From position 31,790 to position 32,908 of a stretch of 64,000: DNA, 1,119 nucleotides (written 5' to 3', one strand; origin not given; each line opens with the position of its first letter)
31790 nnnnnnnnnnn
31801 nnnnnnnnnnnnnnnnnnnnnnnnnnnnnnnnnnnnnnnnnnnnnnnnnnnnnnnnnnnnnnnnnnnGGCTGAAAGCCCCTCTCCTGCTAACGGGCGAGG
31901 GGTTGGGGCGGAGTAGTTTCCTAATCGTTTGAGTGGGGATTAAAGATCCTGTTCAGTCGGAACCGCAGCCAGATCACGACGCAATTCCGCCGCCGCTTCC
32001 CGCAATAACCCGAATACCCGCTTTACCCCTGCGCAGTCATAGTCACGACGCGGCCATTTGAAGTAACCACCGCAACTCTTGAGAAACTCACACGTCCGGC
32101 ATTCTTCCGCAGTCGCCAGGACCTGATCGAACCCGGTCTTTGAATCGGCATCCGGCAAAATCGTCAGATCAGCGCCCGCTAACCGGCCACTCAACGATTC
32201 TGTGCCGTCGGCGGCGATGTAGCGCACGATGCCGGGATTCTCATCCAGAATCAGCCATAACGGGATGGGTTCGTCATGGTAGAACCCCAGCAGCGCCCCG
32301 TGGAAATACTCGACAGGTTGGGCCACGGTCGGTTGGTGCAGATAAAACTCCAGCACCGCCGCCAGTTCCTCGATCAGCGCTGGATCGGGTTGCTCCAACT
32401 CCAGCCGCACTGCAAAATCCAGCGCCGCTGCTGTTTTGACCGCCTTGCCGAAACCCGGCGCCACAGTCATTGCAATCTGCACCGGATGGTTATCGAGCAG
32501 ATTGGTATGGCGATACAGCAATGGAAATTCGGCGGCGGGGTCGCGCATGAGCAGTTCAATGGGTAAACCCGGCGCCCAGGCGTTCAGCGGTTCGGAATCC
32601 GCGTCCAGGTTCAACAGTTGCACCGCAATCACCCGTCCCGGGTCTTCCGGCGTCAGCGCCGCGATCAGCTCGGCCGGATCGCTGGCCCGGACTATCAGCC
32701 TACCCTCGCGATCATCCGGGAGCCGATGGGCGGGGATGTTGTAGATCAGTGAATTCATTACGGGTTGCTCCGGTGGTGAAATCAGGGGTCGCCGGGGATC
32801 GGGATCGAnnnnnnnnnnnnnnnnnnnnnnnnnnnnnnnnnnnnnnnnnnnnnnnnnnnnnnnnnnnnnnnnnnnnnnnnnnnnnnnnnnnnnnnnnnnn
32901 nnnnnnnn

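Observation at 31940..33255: Tat-signal W-x-N / GGGW repeat protein paired with a SPASM-motif protein that lacks a radical-SAM core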

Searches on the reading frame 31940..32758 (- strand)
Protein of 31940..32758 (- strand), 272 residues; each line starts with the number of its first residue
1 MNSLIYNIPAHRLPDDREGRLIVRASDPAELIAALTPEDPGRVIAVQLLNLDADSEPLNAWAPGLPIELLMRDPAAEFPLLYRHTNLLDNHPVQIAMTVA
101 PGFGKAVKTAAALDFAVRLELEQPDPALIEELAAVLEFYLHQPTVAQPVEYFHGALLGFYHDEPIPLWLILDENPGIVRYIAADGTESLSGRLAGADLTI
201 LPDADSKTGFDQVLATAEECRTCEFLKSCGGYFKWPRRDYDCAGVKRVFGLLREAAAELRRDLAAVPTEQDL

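Call 3: search_protein_families(library=ncbifam, proteins=[window:31940-32758:-], max_evalue=1)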
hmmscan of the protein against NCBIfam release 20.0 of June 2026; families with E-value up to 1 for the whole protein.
window:31940-32758:- (272 aa): 3 families
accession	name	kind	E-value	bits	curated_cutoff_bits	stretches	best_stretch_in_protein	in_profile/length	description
TIGR03977.1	rSAM_pair_HxsC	equivalog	0.055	12.3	267.9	1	216-235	272-291/292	His-Xaa-Ser system radical SAM maturase HxsC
TIGR04085.1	rSAM_more_4Fe4S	domain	0.067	13.6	27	1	211-231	48-72/93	SPASM domain-containing protein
TIGR04084.1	rSAM_AF0577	subfamily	0.23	10.4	225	1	213-255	263-309/347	TIGR04084 family radical SAM/SPASM domain-containing protein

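Call 4: search_protein_families(library=pfam, proteins=[window:31940-32758:-], max_evalue=1)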
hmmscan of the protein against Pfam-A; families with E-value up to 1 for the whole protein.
window:31940-32758:- (272 aa): 0 families

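Call 6: find_homologous_proteins(query=window:31940-32758:-)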
Query window:31940-32758:- (272 aa): 409 proteins with E <= 0.001 among 8000 candidates; the best 120 are listed.
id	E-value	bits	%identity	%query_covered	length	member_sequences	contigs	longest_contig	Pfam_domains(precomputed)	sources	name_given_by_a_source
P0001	7.3e-179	611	100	100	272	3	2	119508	-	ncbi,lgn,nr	ncbi:MAG: hypothetical protein LAE24_01895 [Candidatus Contendobacter sp.]|nr:hypothetical protein [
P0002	1.9e-155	535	88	100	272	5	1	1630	-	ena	-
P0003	2.1e-149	515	84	100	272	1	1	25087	-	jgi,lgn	jgi:hypothetical protein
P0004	2.2e-147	508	85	100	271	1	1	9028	-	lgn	-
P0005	1.2e-143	496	82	100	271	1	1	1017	-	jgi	-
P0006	9.0e-134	464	77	97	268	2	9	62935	-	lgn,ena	-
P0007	7.4e-132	457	76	98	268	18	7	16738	-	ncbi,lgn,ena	-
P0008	7.6e-130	451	76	96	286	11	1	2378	-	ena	-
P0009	2.4e-128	446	75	97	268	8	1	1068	-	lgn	-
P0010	2.1e-127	443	76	97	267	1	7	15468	-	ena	-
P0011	2.9e-127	442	74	98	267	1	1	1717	-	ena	-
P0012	2.3e-126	439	76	97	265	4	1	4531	-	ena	-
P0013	7.3e-124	431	72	99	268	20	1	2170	-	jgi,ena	jgi:hypothetical protein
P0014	1.2e-123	430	72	98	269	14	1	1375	-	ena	-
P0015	4.6e-123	428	72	98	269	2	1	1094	-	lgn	-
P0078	6.6e-110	385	63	98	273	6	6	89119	-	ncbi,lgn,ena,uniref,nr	ncbi:conserved hypothetical protein [Candidatus Contendobacter odensis Run_B_J11]|uniref:Radical SAM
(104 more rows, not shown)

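Call 8: find_encoding_contigs(protein=P0078, flank=6000, max_places=3)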
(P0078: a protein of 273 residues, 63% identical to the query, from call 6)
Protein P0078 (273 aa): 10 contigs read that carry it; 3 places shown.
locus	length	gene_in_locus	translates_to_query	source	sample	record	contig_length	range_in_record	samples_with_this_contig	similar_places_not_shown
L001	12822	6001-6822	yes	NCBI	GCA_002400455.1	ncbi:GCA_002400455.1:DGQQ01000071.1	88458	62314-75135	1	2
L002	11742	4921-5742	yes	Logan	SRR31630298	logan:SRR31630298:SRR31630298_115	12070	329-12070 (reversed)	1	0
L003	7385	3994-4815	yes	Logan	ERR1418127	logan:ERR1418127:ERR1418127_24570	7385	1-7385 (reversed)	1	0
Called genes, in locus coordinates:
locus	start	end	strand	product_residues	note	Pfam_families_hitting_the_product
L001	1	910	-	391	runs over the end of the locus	PF13433:Peripla_BP_5 (faint), PF13458:Peripla_BP_6, PF01094:ANF_receptor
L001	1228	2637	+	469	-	PF01575:MaoC_dehydratas, PF13452:FAS1_DH_region, PF01515:PTA_PTB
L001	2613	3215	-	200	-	PF00849:PseudoU_synth_2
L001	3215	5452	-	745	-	PF01734:Patatin, PF01103:Omp85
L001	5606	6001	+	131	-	-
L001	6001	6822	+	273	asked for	-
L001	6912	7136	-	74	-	-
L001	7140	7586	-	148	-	-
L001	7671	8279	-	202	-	-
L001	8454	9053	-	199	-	PF02190:LON_substr_bdg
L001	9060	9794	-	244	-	PF02441:Flavoprotein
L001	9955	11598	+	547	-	PF00501:AMP-binding, PF13193:AMP-binding_C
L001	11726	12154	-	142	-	PF02823:ATP-synt_DE_N, PF00401:ATP-synt_DE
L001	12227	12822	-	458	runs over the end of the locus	PF02874:ATP-synt_ab_N, PF00006:ATP-synt_ab, PF22919:ATP-synt_VA_C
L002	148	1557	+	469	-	PF01575:MaoC_dehydratas, PF13452:FAS1_DH_region, PF01515:PTA_PTB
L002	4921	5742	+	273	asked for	-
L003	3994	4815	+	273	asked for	-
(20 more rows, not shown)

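Call 15: search_protein_representatives(protein=window:31940-32758:-)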
Query: 272 residues. Proteins with E-value up to 0.001 (for the whole library): 302; up to 1e-10: 209; up to 1e-30: 122. The best 150 are listed.
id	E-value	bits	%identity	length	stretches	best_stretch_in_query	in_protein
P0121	6.4e-77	275.4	49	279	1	1-264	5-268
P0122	1.2e-75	271.3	48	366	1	2-270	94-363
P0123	9.0e-73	261.8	51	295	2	1-200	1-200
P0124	9.4e-73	261.8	45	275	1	1-265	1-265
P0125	8.2e-66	239.0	43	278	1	1-266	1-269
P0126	3.2e-65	237.1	47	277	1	5-264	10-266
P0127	6.9e-64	232.7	45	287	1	3-265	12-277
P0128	8.5e-64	232.4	44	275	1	1-261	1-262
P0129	5.9e-63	229.6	43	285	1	3-266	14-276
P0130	9.5e-63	228.9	46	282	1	4-268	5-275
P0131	2.0e-62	227.9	42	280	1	4-268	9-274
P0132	3.2e-62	227.2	41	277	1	5-268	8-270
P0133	1.3e-61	225.3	42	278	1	5-265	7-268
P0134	2.0e-61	224.6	47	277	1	19-267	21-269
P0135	4.5e-60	220.2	44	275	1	1-266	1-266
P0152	2.8e-53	197.9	43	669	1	5-262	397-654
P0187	6.8e-45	170.4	34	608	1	5-266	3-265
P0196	4.9e-42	161.0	38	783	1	4-262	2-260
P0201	4.7e-41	157.8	41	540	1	67-262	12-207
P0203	2.3e-40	155.5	33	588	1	4-266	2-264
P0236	2.0e-32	129.5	31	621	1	3-257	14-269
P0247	2.1e-30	122.9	32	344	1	8-266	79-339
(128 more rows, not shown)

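Call 16: search_protein_families(library=pfam, proteins=[P0152, P0187, P0196, P0203, P0236, P0201, P0122, P0247], max_evalue=0.01)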
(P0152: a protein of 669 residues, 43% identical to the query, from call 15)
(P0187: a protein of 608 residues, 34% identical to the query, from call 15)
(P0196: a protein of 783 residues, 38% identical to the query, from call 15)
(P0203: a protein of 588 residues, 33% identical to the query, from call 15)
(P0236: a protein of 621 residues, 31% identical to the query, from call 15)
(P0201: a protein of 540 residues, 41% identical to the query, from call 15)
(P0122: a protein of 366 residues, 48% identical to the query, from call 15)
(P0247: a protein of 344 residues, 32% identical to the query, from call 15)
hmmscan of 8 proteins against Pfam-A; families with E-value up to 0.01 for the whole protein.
P0152 (669 aa): 1 family
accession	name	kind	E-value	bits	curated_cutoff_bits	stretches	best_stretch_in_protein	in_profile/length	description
PF04055.27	Radical_SAM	-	6.6e-11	43.1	29.5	1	49-203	10-151/166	Radical SAM superfamily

P0187 (608 aa): 1 family
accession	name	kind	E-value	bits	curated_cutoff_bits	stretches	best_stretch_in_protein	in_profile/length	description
PF04055.27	Radical_SAM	-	5e-14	53.3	29.5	1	315-468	4-163/166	Radical SAM superfamily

P0196 (783 aa): 7 families
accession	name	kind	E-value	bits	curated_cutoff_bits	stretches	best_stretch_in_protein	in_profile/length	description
PF13649.12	Methyltransf_25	-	2.9e-08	34.7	27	1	647-739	1-91/97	Methyltransferase domain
PF13489.12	Methyltransf_23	-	7.6e-08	32.7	27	1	633-718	14-88/164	Methyltransferase domain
PF04467.17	DUF483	-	3e-06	27.7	25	1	434-546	30-121/122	Protein of unknown function (DUF483)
PF13847.12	Methyltransf_31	-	5.4e-06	26.6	27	1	646-718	6-81/145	Methyltransferase domain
PF05175.20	MTS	-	8.6e-05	22.7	23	1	618-702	9-93/170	Methyltransferase small domain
PF08242.18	Methyltransf_12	-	0.00052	21.1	30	1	648-716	1-70/98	Methyltransferase domain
PF07021.18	MetW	-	0.0017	18.5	21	1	642-738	12-103/193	Methionine biosynthesis protein MetW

P0203 (588 aa): 1 family
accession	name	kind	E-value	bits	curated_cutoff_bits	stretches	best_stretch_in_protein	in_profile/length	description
PF04055.27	Radical_SAM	-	2.8e-20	73.6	29.5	1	297-448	6-163/166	Radical SAM superfamily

P0236 (621 aa): 1 family
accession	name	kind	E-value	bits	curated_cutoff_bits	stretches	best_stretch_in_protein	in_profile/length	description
PF04055.27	Radical_SAM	-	1.2e-18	68.3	29.5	1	324-477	6-165/166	Radical SAM superfamily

P0201 (540 aa): 1 family
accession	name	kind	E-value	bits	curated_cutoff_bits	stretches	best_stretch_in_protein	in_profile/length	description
PF04467.17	DUF483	-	1.2e-05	25.7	25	1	376-462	30-99/122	Protein of unknown function (DUF483)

P0122 (366 aa): 0 families

P0247 (344 aa): 0 families

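Call 24: predict_structure(alignment_id=A1)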
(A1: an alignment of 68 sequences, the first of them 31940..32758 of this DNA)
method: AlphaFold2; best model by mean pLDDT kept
length: 272 residues; sequences in the alignment: 68
mean_pLDDT: 75.4   pTM: 0.75
mean pLDDT of the five models: 75.4, 72.4, 69.7, 64.0, 63.0
residues with pLDDT >= 90: 55; 70-90: 125; 50-70: 58; < 50: 34
segments of 3 or more residues with pLDDT < 50: 165-170, 202-207, 218-234, 236-238
pLDDT, mean of each block of 10 residues (from residue 1): 78 82 89 76 87 88 88 92 92 89 91 87 75 90 72 74 55 68 83 60 49 51 45 50 71 85 75 49
secondary structure, 60 per line:
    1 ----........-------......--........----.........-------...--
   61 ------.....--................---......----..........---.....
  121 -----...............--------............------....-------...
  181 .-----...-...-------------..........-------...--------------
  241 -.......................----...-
elements in order: E5-9 E20-25 H28-35 E43-48 E67-71 H74-89 E93-98 H103-112 E116-120 H126-140 H150-160 H167-170 E178-181 E187-189 H207-216 H242-264

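Call 26: find_related_loci(query=A1, collection=genome_contigs, flank=6000)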
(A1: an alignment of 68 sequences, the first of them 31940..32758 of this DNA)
Query A1 (272 aa) in genome_contigs; peptide patterns used: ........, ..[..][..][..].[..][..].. (x = any residue, [..] = any of these).
194 stretches matched a pattern; 132 encode a relative of the query (tblastn E <= 1e-3); the best 80 are kept; 80 distinct loci.
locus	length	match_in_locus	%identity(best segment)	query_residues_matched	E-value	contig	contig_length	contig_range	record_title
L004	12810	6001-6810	86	1-270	2e-151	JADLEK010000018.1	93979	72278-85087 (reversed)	MAG: Gammaproteobacteria bacterium isolate SJ320 c_000000221105, whole genome shotgun sequence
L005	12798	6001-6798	76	1-266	7e-135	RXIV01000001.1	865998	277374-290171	MAG: Candidatus Competibacteraceae bacterium isolate CPB_P15 c_000000000001, whole genome shotgun sequence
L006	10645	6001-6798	72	1-266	2e-128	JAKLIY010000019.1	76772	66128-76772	MAG: Proteobacteria bacterium isolate RA.bin98 RA.bin98_19, whole genome shotgun sequence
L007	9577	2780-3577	71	1-267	2e-124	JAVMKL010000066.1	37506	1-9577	MAG: Candidatus Competibacter sp. isolate SCELSE-6-Com RS41505SPAdes_bin.009_0000000066, whole genome shotgun sequence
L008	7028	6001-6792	71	1-265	1e-124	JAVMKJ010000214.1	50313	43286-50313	MAG: Candidatus Competibacter sp. isolate SCELSE-4-Com G12SPAdes_bin.027_0000000214, whole genome shotgun sequence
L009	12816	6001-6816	69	1-272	4e-124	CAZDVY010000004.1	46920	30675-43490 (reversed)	MAG TPA_asm: uncultured Candidatus Competibacteraceae bacterium isolate SRP329715_co1_354 genome assembly, contig: NODE_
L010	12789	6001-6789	69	1-263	9e-121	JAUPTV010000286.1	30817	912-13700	MAG: Pseudomonadota bacterium isolate erpe_2018_sw_3hr_WHONDRS-SW48-000086_B_bin.13 scaffold_654241, whole genome shotgu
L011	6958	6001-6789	68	1-263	4e-120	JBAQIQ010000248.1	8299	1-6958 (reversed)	MAG: Candidatus Competibacteraceae bacterium isolate MFD10520_ilm_asm_bin29 k127_278482, whole genome shotgun sequence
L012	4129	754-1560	66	4-272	1e-120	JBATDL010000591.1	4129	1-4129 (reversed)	MAG: Candidatus Competibacter sp. isolate MFD10475_ilm_asm_bin27 k127_193124, whole genome shotgun sequence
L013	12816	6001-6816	66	1-272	1e-117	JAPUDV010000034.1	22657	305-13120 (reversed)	MAG: Candidatus Competibacteraceae bacterium isolate labscale reactor_MAG8 NODE_1664_length_22657_cov_17.468144, whole g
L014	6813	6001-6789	65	1-263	2e-117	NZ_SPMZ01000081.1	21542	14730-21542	Candidatus Competibacter phosphatis strain SBR_G GAO5_binned_c81, whole genome shotgun sequence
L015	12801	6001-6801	66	1-267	1e-116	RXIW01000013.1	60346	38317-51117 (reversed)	MAG: Candidatus Competibacteraceae bacterium isolate CPB_M38 c_000000000013, whole genome shotgun sequence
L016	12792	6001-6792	65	1-264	7e-116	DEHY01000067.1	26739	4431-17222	MAG TPA_asm: Competibacteraceae bacterium UBA2788 UBA2788_contig_1051, whole genome shotgun sequence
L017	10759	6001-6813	66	1-270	6e-116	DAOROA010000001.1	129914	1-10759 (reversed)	MAG TPA_asm: Candidatus Competibacter sp. isolate AMR_MDS_5433 NODE_85_length_129914_cov_7.428110, whole genome shotgun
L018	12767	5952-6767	65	1-272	3e-115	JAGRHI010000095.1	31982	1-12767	MAG: Candidatus Competibacteraceae bacterium isolate HKST-UBA195 2015-01-06_1_(paired)_contig_45253, whole genome shotgu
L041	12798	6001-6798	62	2-265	4e-109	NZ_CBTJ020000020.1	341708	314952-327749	Candidatus Competibacter denitrificans Run_A_D11 COMPD11_2693_Contig_15, whole genome shotgun sequence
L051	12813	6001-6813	49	1-270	1e-85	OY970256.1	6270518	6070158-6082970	MAG: Pyrinomonadaceae bacterium isolate MFD09212.bin.c.2 genome assembly, chromosome: 1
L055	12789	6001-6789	50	1-263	6e-83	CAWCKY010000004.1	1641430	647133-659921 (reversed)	MAG: uncultured Acidobacteriota bacterium isolate MFD03602.bin.2.40 genome assembly, contig: contig_1925, whole genome s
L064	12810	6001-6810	48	2-271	2e-78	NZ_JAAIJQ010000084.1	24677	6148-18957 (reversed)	Thiorhodococcus minor strain DSM 11518 NODE_84_length_24677_cov_24.6324, whole genome shotgun sequence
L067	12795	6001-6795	44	1-270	6e-75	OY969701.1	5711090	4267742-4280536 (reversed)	MAG: Pyrinomonadaceae bacterium isolate MFD04212.bin.c.1 genome assembly, chromosome: 1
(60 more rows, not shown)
